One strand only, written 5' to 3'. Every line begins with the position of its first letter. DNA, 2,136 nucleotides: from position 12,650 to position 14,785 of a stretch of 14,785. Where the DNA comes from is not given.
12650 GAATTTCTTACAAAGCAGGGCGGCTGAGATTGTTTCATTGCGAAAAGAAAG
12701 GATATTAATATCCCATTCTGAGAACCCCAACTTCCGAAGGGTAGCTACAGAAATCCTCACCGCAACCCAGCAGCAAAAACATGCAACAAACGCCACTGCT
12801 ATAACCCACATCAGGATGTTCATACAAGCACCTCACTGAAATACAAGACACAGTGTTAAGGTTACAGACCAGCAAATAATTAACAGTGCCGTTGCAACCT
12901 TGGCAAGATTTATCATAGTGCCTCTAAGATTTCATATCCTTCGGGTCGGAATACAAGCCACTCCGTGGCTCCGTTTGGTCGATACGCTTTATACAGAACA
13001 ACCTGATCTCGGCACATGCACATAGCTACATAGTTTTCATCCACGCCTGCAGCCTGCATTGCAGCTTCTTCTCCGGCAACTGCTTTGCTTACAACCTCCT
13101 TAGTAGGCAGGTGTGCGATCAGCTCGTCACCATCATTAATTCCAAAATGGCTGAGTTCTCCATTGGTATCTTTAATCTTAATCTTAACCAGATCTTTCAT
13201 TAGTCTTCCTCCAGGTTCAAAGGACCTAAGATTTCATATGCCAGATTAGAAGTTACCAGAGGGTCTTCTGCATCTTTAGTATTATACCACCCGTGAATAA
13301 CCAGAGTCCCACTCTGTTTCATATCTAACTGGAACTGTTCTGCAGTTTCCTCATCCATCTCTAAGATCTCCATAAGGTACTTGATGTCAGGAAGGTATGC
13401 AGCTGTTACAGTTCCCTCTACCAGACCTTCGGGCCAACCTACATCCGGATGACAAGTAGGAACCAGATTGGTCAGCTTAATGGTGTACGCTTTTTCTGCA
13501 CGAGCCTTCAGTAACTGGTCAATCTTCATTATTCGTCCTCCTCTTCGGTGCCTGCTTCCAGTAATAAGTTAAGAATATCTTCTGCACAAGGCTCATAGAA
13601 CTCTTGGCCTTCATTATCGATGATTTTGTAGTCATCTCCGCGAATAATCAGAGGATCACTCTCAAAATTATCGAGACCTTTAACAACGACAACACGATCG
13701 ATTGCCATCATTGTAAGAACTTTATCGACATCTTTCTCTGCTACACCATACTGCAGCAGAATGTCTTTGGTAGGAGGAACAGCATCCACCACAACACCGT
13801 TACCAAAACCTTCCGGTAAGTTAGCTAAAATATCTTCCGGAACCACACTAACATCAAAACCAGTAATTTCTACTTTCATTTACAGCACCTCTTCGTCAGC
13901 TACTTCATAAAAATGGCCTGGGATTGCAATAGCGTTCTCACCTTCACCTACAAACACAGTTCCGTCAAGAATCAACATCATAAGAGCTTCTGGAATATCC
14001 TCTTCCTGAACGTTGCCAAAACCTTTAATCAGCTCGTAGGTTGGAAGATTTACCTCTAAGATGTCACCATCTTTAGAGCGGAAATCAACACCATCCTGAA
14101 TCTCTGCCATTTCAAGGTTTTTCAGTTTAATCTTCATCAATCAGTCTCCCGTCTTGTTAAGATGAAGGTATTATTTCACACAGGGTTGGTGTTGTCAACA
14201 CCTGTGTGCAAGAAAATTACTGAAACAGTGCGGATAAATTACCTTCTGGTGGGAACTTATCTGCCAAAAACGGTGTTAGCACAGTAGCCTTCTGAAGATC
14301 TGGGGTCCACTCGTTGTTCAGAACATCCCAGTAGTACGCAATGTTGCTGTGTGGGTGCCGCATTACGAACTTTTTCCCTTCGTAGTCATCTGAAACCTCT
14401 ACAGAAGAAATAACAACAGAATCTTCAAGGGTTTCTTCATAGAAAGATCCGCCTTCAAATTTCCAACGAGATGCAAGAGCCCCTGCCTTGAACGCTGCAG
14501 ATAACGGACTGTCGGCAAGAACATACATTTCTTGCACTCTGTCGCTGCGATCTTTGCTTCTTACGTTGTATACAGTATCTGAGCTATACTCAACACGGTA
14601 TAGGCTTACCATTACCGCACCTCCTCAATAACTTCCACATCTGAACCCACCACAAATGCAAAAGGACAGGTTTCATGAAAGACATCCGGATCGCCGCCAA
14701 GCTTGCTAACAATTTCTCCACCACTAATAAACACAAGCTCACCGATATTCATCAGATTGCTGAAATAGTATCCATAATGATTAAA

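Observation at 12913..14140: Tandem paralogous family of small acidic proteins in a translationally coupled operon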

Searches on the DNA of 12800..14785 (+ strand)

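Call 4: search_dna_similar(query=window:12800-14785:+, collection=phages, mode=near)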
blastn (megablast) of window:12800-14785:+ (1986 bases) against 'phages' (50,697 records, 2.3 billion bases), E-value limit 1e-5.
Records with a match: 119; places in all: 119; records where one place covers at least 80% of the query: 118.
Best place of each record, by identity: >=99% 2; 95-99% 102; 90-95% 15.
By first word of the organism name: Escherichia 97; Campylobacter 18; Phage 2; Shigella 1; Vequintavirinae 1.
By host as written in the record: Escherichia coli 35; Campylobacter jejuni 16; Escherichia coli K-12 MG1655 12; Escherichia coli K-12 12; - 11; Escherichia coli O157:H7 6; Escherichia coli O177 3; Escherichia coli LF82 2; and 18 more.
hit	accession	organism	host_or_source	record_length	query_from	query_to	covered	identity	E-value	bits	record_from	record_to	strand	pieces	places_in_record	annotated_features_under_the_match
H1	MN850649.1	Escherichia phage nomine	Escherichia coli K-12 MG1655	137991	1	1986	100%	99.3%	0e+0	3596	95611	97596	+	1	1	hypothetical protein (x7)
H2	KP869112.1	Escherichia coli O157 typing phage 14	Escherichia coli O157:H7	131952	1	1986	100%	99.1%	0e+0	3574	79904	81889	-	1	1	hypothetical protein (x7)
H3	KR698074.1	Escherichia phage APECc02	Escherichia coli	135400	1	1986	100%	98.8%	0e+0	3535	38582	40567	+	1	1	hypothetical protein (x7)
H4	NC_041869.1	Escherichia phage APECc02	Escherichia coli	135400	1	1986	100%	98.8%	0e+0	3535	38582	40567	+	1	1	hypothetical protein (x7)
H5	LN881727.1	Escherichia phage slur16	Escherichia coli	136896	1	1986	100%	98.7%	0e+0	3524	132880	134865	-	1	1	hypothetical protein [Escherichia phage vB_EcoM_FFH2] (x6) | hypothetical protein [Escherichia phage rv5]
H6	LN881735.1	Escherichia phage slur12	Escherichia coli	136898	1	1986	100%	98.7%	0e+0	3524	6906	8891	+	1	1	hypothetical protein (x7)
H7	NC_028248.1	Escherichia phage slur16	Escherichia coli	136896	1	1986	100%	98.7%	0e+0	3524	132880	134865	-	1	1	hypothetical protein [Escherichia phage vB_EcoM_FFH2] (x6) | hypothetical protein [Escherichia phage rv5]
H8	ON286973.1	Escherichia phage A51.2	Escherichia coli LF82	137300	1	1986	100%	98.6%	0e+0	3518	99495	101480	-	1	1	hypothetical protein (x6) | putative membrane protein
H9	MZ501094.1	Escherichia phage MaxTheCat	Escherichia coli K-12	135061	1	1986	100%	98.5%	0e+0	3507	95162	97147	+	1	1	hypothetical protein (x7)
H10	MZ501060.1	Escherichia phage DrSchubert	Escherichia coli K-12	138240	1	1986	100%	98.5%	0e+0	3498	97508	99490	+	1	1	hypothetical protein (x7)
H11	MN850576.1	Escherichia phage ime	Escherichia coli K-12 MG1655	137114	1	1986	100%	98.3%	0e+0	3485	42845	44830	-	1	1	hypothetical protein (x7)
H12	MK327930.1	Escherichia phage EdH4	Escherichia coli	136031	1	1986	100%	98.3%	0e+0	3480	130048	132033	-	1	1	hypothetical protein (x7)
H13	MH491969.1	Escherichia phage LL12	wastewater influent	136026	1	1986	100%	98.2%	0e+0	3469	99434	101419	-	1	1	hypothetical protein (x7) | ribosome_binding_site (x6)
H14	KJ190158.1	Escherichia phage FFH2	Escherichia coli O157:H7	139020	1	1986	100%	98.1%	0e+0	3463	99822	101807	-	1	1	hypothetical protein (x7)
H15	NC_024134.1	Escherichia phage FFH2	Escherichia coli O157:H7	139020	1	1986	100%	98.1%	0e+0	3463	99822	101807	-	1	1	hypothetical protein (x7)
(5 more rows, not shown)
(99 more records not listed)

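Call 91: search_dna_similar(query=L012:1-12297:+, collection=phages, mode=near, max_rows=6)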
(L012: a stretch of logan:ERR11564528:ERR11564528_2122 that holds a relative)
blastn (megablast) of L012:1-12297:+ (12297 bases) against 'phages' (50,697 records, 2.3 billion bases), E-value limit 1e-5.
No match.

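Call 92: search_dna_similar(query=L010:1-12273:+, collection=phages, mode=near, max_rows=8)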
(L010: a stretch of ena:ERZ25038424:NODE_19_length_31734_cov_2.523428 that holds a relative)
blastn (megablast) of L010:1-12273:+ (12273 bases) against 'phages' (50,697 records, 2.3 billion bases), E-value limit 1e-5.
Records with a match: 138; places in all: 144; records where one place covers at least 80% of the query: 0.
Best place of each record, by identity: >=99% 3; 95-99% 2; 90-95% 5; 80-90% 123; 60-80% 5.
By first word of the organism name: Escherichia 111; Campylobacter 16; Phage 2; Pectobacterium 2; Salmonella 2; Enterobacteria 2; Shigella 1; Vequintavirinae 1; Yersinia 1.
By host as written in the record: Escherichia coli 35; Campylobacter jejuni 15; - 14; Escherichia coli K-12 12; Escherichia coli K-12 MG1655 12; Escherichia coli O157:H7 8; Escherichia coli ATCC 25922 5; Escherichia coli O121 4; and 23 more.
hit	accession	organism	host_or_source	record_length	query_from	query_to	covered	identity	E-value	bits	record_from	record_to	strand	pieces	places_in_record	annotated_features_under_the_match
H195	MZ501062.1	Escherichia phage EmilHeitz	Escherichia coli K-12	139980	1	12273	58%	82.8%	0e+0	6316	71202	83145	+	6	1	DNA polymerase | hypothetical protein (x23) | putative homing endonuclease (x2)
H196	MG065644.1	Campylobacter phage A147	Campylobacter jejuni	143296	1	12269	57%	83.7%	0e+0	6548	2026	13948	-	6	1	record has no annotation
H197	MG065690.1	Campylobacter phage A135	Campylobacter jejuni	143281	1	12269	57%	83.7%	0e+0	6548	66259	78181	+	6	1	record has no annotation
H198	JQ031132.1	Escherichia phage FV3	Escherichia coli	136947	3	12191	57%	82.5%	0e+0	6090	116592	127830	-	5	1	DNA polymerase | hypothetical protein (x25) | HNH homing endonuclease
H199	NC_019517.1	Escherichia phage FV3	Escherichia coli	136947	3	12191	57%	82.5%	0e+0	6090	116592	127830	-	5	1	DNA polymerase (x2) | hypothetical protein (x23) | HNH endonuclease | phosphatase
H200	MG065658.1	Campylobacter phage C7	Campylobacter jejuni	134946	1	12269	53%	88.1%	0e+0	7748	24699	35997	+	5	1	record has no annotation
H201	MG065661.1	Campylobacter phage C9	Campylobacter jejuni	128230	1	12269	53%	88.1%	0e+0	7748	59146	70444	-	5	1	record has no annotation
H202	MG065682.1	Campylobacter phage A112b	Campylobacter jejuni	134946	1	12269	53%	88.1%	0e+0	7748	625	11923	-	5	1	record has no annotation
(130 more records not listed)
